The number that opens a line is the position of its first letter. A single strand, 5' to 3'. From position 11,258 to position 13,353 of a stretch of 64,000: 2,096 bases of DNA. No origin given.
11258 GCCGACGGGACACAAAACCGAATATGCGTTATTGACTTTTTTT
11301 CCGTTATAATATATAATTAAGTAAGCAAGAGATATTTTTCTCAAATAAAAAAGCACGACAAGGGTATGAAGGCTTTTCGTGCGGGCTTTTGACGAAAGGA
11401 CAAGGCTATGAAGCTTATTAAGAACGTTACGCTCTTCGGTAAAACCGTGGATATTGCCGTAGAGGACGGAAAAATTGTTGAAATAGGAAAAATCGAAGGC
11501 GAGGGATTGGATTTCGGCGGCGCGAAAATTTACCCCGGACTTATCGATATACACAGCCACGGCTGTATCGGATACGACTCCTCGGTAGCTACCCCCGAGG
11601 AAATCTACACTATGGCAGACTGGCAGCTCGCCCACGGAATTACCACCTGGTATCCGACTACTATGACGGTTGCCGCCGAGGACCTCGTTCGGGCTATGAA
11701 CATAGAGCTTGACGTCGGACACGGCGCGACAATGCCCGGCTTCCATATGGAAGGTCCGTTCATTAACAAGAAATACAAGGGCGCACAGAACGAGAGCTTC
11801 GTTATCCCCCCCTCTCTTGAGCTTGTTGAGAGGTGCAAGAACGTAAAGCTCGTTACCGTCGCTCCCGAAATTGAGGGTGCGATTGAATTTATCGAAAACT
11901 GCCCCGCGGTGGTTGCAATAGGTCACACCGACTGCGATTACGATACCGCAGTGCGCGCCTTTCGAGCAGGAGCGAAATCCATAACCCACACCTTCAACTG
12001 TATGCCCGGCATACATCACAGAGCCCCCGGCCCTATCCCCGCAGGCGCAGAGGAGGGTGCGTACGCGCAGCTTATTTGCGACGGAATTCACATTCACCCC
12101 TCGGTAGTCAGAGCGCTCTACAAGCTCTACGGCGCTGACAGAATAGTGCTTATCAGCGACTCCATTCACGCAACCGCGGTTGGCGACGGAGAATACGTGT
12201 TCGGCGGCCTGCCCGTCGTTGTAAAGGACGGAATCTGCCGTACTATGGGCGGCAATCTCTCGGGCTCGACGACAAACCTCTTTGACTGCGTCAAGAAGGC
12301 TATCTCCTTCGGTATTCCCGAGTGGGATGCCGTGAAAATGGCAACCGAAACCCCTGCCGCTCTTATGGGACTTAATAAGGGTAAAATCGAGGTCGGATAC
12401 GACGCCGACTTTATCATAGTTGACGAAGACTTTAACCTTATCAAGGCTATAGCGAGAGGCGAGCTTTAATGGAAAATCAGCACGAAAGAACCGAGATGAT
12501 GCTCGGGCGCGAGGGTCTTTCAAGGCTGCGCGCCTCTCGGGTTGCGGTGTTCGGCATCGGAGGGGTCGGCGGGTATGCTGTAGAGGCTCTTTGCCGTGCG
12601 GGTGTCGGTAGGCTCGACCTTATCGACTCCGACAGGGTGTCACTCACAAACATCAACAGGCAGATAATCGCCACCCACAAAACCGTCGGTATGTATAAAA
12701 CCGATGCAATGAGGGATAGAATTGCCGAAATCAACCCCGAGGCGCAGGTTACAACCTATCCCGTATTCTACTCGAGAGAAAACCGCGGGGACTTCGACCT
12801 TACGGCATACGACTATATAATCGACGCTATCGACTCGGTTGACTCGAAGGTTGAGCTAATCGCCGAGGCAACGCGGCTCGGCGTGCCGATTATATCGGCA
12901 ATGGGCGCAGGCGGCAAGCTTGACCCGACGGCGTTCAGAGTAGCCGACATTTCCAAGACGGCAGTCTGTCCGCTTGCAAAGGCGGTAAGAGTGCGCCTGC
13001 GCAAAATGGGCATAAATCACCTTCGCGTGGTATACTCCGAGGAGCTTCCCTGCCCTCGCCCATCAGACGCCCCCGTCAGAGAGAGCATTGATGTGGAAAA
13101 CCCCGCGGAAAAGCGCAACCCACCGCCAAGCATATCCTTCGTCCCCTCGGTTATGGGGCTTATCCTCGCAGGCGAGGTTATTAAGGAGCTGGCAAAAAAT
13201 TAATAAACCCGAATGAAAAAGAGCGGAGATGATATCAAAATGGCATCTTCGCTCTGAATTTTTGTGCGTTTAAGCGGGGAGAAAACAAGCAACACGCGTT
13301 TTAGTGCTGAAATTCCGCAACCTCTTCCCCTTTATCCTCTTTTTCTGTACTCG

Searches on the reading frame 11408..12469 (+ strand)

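Call 56: search_protein_families(library=pfam, proteins=[window:11408-12469:+])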
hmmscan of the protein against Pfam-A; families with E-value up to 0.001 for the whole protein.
window:11408-12469:+ (353 aa): 2 families
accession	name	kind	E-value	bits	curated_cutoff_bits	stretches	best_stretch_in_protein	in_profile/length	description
PF01979.26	Amidohydro_1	-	5.8e-17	62.4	25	1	41-351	2-342/345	Amidohydrolase family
PF07969.17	Amidohydro_3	-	2.3e-09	37.7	29.7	1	307-342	411-448/472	Amidohydrolase family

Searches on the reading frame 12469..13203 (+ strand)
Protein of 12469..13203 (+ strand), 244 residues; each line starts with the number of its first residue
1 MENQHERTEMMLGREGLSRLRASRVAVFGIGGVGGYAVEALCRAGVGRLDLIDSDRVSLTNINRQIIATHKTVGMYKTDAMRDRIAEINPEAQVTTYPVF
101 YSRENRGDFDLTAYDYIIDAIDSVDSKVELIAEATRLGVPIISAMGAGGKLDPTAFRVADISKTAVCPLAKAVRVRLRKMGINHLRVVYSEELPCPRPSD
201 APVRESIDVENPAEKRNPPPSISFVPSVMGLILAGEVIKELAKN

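Call 56: search_protein_families(library=pfam, proteins=[window:12469-13203:+])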
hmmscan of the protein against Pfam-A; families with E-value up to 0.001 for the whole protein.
window:12469-13203:+ (244 aa): 1 family
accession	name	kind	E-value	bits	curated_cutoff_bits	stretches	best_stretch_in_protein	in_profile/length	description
PF00899.27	ThiF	-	4.2e-42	144.4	28.1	1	11-242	9-203/238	ThiF family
